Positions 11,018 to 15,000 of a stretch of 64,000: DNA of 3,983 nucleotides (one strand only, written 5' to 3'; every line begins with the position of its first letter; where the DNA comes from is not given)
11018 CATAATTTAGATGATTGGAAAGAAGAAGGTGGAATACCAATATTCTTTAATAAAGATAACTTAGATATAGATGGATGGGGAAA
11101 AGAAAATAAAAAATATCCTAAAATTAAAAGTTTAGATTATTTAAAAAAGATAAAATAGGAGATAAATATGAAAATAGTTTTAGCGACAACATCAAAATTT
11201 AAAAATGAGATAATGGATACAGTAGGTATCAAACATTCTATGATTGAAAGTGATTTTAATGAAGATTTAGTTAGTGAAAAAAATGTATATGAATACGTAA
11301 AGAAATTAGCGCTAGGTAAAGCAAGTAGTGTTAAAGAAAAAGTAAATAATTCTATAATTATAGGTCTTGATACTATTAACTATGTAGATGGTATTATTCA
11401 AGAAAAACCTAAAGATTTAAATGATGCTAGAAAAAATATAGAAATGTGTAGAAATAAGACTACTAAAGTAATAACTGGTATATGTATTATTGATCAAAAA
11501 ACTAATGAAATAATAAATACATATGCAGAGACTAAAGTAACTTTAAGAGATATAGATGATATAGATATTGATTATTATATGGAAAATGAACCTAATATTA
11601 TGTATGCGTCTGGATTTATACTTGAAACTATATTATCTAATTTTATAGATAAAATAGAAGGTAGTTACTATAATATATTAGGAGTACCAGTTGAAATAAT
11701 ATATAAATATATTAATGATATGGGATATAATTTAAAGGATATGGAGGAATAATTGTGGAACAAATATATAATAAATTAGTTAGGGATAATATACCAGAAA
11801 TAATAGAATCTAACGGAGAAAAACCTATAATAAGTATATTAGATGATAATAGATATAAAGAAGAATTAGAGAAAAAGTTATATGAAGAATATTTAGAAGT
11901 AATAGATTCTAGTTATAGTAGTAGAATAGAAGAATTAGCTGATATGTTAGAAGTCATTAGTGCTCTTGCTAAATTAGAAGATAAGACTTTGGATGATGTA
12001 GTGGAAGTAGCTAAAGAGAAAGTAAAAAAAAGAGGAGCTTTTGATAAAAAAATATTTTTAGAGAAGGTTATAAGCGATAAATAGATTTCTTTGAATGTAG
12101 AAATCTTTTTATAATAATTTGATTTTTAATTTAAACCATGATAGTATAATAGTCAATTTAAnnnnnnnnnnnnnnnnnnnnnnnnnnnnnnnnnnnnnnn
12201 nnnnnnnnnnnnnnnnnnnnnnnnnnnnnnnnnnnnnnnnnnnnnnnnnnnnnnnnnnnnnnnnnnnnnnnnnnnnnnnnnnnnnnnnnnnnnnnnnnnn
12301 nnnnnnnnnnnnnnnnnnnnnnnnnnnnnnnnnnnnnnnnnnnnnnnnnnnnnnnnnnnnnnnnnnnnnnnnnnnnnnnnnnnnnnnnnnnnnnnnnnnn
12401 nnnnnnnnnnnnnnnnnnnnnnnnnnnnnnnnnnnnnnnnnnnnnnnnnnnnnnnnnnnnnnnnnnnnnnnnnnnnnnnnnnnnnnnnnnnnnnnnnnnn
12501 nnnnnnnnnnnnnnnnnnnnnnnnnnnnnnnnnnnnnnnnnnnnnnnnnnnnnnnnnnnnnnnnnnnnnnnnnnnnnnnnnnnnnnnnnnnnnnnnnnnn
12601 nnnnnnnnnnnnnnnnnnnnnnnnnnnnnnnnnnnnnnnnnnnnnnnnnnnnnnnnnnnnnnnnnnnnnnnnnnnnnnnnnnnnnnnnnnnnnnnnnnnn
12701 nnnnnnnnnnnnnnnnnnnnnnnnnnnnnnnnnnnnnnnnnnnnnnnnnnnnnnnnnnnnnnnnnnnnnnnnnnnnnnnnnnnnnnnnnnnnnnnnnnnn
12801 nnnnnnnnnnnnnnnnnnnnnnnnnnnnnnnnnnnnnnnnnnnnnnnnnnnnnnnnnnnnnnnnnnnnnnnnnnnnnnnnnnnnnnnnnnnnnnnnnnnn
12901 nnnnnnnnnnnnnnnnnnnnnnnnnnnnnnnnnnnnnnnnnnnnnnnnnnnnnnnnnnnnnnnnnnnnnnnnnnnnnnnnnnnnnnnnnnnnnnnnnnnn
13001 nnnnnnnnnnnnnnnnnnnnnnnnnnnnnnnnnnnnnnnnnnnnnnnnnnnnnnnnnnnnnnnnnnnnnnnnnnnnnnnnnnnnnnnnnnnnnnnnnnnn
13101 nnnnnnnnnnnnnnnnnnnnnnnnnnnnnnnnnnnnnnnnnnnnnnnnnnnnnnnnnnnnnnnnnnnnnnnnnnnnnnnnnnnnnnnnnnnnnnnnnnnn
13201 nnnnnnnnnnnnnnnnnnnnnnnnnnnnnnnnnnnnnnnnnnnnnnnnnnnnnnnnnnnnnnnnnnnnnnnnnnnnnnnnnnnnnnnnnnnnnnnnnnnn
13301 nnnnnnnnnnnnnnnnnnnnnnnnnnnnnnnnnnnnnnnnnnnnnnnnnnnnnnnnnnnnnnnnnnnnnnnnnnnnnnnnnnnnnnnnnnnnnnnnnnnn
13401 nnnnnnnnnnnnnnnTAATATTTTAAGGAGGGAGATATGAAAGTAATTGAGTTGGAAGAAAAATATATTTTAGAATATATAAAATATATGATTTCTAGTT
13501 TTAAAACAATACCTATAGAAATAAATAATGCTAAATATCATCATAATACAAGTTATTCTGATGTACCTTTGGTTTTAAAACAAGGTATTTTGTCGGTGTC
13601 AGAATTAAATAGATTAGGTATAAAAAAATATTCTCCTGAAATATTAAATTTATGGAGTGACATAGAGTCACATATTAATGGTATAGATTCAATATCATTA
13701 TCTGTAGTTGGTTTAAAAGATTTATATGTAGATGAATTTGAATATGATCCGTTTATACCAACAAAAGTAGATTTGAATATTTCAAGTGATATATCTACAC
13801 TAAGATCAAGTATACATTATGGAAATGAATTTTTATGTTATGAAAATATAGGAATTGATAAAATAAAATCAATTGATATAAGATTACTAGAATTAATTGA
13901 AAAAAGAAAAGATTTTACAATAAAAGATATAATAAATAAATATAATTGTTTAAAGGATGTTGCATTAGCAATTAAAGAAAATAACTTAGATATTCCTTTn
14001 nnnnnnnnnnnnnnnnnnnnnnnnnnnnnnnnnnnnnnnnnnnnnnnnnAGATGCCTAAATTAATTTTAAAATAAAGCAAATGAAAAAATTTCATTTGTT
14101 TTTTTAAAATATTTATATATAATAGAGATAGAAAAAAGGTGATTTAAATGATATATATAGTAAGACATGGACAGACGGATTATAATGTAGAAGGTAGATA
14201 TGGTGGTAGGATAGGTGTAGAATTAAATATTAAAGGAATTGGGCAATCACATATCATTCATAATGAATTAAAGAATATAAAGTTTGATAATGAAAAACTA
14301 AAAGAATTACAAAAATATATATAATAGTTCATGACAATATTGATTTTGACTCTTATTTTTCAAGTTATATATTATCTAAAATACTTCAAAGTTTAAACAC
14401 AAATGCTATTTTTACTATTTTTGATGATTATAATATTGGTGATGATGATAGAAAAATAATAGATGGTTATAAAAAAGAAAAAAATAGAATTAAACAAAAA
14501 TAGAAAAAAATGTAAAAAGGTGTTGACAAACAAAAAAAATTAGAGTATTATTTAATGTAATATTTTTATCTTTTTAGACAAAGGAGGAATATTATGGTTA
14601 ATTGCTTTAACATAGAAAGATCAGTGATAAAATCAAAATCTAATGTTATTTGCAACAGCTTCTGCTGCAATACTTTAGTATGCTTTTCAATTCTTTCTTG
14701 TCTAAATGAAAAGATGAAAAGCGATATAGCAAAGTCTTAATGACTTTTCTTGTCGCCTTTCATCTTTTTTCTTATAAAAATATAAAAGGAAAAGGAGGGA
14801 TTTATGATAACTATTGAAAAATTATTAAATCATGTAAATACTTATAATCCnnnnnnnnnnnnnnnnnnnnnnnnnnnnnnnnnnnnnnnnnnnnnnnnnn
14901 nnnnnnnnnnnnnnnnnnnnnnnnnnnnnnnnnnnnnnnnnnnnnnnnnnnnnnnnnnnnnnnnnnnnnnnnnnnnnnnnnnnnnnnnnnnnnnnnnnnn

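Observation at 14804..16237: Stand-alone truncated RelA/SpoT homologue (HD + synthetase-like + TGS only) with substitutions at conserved synthetase positions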

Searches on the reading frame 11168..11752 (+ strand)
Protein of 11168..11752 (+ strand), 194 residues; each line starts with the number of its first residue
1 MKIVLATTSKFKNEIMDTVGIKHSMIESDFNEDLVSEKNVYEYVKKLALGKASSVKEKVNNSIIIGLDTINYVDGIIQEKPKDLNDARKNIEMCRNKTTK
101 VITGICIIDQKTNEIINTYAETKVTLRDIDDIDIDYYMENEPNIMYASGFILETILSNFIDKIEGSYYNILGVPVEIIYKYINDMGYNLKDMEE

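Call 7: search_protein_families(library=pfam, proteins=[window:11168-11752:+])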
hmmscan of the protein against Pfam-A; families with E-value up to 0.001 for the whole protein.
window:11168-11752:+ (194 aa): 1 family
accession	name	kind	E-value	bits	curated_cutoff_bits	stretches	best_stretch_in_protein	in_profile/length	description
PF02545.19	Maf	-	2.6e-39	135.3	27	1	2-184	1-186/187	Maf-like protein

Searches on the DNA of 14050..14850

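Call 11: search_rna_families(source=window, start=14050, end=14850, threshold=evalue, max_evalue=10, show_alignments=2)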
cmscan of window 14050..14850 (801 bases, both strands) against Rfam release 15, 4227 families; matches with E-value up to 10: 22.
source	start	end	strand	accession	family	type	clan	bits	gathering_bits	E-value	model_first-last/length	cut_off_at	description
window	14701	14780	-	RF03775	mir-7578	Gene; miRNA;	-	25.8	60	0.0038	1-82/82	no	mir-7578 microRNA precursor family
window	14683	14794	-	RF04171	MIR1509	Gene; miRNA;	-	24.5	87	0.03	1-121/121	no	MIR1509 microRNA precursor family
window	14676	14809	-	RF01584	snoR03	Gene; snRNA; snoRNA; HACA-box;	-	21.3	80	5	1-163/163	no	small nucleolar RNA snoR03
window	14708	14771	+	RF03210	mir-7359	Gene; miRNA;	-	20.5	90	0.52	1-56/56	no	mir-7359 microRNA precursor family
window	14648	14806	-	RF01439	S_pombe_snR36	Gene; snRNA; snoRNA; HACA-box;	CL00035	20.3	50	0.29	1-164/164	no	small nucleolar RNA snR36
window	14703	14774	+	RF03743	MIR7696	Gene; miRNA;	-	20.3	83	0.5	1-88/88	no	MIR7696 microRNA precursor family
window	14670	14735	-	RF03566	mir-4875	Gene; miRNA;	-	20.2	90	0.33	1-73/73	no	mir-4875 microRNA precursor family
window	14708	14769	-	RF03623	mir-1252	Gene; miRNA;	-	20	70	1.6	1-65/65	no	mir-1252 microRNA precursor family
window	14706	14769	-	RF03210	mir-7359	Gene; miRNA;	-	18.9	90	1.3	1-56/56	no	mir-7359 microRNA precursor family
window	14705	14772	-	RF04134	MIR7504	Gene; miRNA;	-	18.7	83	2.4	1-124/124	no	MIR7504 microRNA precursor family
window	14748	14812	+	RF00972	mir-651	Gene; miRNA;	-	18.1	106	1.4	1-86/86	no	mir-651 microRNA precursor family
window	14703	14774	-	RF03743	MIR7696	Gene; miRNA;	-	16.9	83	3.8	1-88/88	no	MIR7696 microRNA precursor family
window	14559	14593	+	RF04344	Plastid-psbA-3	Cis-reg;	CL00153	16.3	48.4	6.6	9-45/57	no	Plastid-psbA-3 3UTR RNA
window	14680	14796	+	RF00396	SNORA13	Gene; snRNA; snoRNA; HACA-box;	CL00028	15.9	53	6.8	1-134/134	no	Small nucleolar RNA SNORA13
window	14223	14271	-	RF01182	SNORD11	Gene; snRNA; snoRNA; CD-box;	CL00103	15.9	55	8.8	1-84/84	no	Small nucleolar RNA SNORD11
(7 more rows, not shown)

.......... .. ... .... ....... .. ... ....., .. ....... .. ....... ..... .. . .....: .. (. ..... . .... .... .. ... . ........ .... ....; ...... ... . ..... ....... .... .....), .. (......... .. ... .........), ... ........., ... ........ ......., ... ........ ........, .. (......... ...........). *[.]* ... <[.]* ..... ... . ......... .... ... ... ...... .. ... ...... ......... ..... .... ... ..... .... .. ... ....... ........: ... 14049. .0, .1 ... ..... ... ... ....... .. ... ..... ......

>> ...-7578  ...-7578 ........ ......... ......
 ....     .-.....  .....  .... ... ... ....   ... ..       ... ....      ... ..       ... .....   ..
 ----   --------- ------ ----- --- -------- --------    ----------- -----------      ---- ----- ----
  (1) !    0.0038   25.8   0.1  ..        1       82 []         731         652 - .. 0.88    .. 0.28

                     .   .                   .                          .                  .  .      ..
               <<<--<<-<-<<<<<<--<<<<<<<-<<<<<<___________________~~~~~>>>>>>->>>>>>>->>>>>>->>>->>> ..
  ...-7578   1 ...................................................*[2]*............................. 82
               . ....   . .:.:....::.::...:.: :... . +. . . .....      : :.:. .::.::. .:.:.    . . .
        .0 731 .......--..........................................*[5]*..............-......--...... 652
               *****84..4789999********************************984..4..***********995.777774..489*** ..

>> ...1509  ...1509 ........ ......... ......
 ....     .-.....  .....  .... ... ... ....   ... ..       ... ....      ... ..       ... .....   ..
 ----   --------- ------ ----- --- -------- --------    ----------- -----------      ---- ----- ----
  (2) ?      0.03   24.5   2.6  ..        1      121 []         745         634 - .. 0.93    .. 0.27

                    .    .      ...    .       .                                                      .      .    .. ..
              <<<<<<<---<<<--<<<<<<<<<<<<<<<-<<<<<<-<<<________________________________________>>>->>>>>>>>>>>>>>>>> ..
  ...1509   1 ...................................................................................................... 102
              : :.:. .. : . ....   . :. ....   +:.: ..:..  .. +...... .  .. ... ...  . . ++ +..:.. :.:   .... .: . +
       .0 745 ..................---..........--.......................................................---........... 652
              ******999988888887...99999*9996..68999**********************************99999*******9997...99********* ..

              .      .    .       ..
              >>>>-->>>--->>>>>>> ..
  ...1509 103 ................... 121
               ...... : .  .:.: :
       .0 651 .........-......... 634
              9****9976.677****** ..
